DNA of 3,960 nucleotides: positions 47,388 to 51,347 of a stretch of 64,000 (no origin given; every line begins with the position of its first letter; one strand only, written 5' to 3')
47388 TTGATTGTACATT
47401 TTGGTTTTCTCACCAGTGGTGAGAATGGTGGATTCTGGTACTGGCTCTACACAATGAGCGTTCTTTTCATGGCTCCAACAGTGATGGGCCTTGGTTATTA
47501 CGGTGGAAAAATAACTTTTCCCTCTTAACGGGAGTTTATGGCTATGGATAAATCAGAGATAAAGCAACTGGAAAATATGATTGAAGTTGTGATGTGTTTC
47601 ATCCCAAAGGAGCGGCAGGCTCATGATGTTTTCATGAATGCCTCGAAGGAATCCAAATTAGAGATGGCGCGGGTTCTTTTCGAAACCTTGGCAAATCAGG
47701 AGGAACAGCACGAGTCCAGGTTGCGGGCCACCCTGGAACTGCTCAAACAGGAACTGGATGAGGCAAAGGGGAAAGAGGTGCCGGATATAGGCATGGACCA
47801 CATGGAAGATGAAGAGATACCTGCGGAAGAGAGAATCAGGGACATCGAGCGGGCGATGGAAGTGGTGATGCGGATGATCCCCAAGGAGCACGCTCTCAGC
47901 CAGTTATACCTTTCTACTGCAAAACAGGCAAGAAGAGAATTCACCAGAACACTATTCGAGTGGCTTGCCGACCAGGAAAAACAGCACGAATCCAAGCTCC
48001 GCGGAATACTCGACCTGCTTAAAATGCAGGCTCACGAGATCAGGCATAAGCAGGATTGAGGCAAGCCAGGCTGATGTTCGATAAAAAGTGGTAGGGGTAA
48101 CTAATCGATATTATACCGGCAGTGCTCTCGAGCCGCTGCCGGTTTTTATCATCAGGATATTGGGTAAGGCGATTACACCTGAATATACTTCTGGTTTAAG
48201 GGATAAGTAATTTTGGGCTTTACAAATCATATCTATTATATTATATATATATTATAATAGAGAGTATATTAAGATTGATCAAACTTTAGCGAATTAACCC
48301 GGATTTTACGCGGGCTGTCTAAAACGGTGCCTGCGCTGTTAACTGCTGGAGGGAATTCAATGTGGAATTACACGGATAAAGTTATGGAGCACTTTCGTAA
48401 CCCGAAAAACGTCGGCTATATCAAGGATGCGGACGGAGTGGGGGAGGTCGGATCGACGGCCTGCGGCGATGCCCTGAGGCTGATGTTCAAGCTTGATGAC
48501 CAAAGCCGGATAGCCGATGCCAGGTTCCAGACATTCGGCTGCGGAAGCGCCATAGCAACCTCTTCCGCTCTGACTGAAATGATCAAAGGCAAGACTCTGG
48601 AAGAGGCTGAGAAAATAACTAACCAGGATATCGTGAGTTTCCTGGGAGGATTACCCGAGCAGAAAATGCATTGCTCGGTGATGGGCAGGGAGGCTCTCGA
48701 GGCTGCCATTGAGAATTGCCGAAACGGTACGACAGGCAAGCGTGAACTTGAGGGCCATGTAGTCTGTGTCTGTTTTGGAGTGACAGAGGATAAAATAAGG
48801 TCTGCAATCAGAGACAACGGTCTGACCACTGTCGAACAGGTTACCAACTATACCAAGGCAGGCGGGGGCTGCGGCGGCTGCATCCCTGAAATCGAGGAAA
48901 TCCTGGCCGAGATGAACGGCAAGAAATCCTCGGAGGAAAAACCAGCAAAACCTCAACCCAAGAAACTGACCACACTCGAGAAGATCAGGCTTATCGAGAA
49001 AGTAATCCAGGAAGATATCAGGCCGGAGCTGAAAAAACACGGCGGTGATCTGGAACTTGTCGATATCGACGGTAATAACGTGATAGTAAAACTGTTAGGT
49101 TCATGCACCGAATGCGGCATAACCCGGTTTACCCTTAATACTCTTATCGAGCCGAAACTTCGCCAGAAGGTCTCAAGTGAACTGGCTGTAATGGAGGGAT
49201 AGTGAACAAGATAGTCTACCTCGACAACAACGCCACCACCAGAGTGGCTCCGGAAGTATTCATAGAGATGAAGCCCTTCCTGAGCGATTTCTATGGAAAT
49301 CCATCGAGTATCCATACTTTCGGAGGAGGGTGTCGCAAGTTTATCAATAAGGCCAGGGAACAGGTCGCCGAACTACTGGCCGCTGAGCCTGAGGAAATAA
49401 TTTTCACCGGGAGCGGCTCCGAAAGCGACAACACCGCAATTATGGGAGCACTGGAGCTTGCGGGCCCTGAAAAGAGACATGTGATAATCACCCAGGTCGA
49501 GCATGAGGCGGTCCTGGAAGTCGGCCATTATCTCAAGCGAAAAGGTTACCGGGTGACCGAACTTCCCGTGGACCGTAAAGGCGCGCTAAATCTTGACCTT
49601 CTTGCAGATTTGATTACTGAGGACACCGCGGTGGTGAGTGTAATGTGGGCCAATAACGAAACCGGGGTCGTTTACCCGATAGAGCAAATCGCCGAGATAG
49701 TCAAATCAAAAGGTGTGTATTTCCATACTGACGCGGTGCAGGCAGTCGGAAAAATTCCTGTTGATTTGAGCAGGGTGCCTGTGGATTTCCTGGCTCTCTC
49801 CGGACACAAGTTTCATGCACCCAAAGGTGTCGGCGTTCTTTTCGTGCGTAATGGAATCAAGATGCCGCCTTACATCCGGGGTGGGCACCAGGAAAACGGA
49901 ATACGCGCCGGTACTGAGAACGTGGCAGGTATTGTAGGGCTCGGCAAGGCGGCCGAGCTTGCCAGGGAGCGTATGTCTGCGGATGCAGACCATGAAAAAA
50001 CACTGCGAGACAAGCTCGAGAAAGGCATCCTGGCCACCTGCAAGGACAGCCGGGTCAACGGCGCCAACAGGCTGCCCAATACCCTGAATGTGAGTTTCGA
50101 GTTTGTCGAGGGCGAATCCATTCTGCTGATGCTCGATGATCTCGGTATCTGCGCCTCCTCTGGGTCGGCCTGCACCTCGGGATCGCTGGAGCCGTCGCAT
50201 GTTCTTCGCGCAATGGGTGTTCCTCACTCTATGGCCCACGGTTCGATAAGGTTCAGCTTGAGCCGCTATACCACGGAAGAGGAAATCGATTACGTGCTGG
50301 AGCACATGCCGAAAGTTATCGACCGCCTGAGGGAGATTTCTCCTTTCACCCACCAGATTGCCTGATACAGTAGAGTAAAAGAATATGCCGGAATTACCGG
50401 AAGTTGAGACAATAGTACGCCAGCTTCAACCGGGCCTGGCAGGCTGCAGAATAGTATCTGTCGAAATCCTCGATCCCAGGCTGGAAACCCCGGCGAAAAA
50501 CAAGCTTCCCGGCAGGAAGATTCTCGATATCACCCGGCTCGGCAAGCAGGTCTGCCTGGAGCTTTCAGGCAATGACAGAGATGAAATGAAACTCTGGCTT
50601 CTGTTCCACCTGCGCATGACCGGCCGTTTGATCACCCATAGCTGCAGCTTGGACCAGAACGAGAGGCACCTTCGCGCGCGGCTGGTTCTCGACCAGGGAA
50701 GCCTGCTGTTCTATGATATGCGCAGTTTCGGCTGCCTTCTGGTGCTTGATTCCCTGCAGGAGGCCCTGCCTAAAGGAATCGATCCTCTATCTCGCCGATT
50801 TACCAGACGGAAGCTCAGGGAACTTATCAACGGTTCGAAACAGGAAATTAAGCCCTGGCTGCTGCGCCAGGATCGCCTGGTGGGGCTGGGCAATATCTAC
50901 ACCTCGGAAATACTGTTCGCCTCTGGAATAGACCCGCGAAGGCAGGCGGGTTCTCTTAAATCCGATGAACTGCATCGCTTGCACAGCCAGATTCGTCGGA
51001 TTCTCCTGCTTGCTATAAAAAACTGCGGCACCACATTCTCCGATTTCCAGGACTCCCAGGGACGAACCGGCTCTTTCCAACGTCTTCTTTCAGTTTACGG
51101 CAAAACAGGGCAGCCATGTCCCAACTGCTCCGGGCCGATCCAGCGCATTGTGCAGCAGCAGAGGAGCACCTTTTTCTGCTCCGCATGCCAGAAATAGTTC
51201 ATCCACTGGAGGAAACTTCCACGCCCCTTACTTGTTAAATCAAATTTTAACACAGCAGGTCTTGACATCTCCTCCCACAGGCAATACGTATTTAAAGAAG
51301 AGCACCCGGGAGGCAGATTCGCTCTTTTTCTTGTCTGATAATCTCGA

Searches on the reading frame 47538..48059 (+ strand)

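Call 57: search_protein_families(library=pfam, proteins=[window:47538-48059:+], max_evalue=0.1)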
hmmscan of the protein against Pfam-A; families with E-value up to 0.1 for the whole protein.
window:47538-48059:+ (173 aa): 2 families
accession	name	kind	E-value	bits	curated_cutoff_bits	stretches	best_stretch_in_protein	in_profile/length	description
PF02915.23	Rubrerythrin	-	1e-12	49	22.8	2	24-157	9-136/137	Rubrerythrin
PF00210.30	Ferritin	-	0.00069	20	24.5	1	93-163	68-141/142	Ferritin-like domain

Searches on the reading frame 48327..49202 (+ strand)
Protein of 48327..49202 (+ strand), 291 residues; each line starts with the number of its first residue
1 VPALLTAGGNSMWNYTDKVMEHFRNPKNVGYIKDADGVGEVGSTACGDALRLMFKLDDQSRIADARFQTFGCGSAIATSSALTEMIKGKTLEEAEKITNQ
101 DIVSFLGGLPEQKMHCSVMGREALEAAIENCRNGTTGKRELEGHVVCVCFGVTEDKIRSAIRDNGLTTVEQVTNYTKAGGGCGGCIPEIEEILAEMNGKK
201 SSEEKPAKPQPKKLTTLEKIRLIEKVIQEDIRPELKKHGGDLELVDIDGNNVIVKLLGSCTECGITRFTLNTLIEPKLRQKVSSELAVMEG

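Call 55: search_protein_families(library=pfam, proteins=[window:48327-49202:+], max_evalue=0.001)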
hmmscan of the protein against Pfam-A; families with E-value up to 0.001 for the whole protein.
window:48327-49202:+ (291 aa): 3 families
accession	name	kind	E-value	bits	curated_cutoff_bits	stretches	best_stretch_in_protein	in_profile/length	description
PF01592.21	NifU_N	-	9.7e-51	171.6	22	1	15-131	2-120/127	NifU-like N terminal domain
PF04324.20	Fer2_BFD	-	1.7e-22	79.9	26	1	145-195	1-50/50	BFD-like [2Fe-2S] binding domain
PF01106.22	NifU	-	2e-20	73.2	27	1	223-288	1-66/67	NifU-like domain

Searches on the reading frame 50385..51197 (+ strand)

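Call 55: search_protein_families(library=pfam, proteins=[window:50385-51197:+], max_evalue=0.001)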
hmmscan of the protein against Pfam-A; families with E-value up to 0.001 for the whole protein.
window:50385-51197:+ (270 aa): 3 families
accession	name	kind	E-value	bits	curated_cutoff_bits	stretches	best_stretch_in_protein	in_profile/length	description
PF01149.29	Fapy_DNA_glyco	-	9.2e-26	91.2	25.5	1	1-117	1-116/117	Formamidopyrimidine-DNA glycosylase N-terminal domain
PF06831.19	H2TH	-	1.5e-22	79.8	34.7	1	131-219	2-90/93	Formamidopyrimidine-DNA glycosylase H2TH domain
PF06827.20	zf-FPG_IleRS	-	1.5e-09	37.9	21.3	1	242-270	1-29/30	Zinc finger found in FPG and IleRS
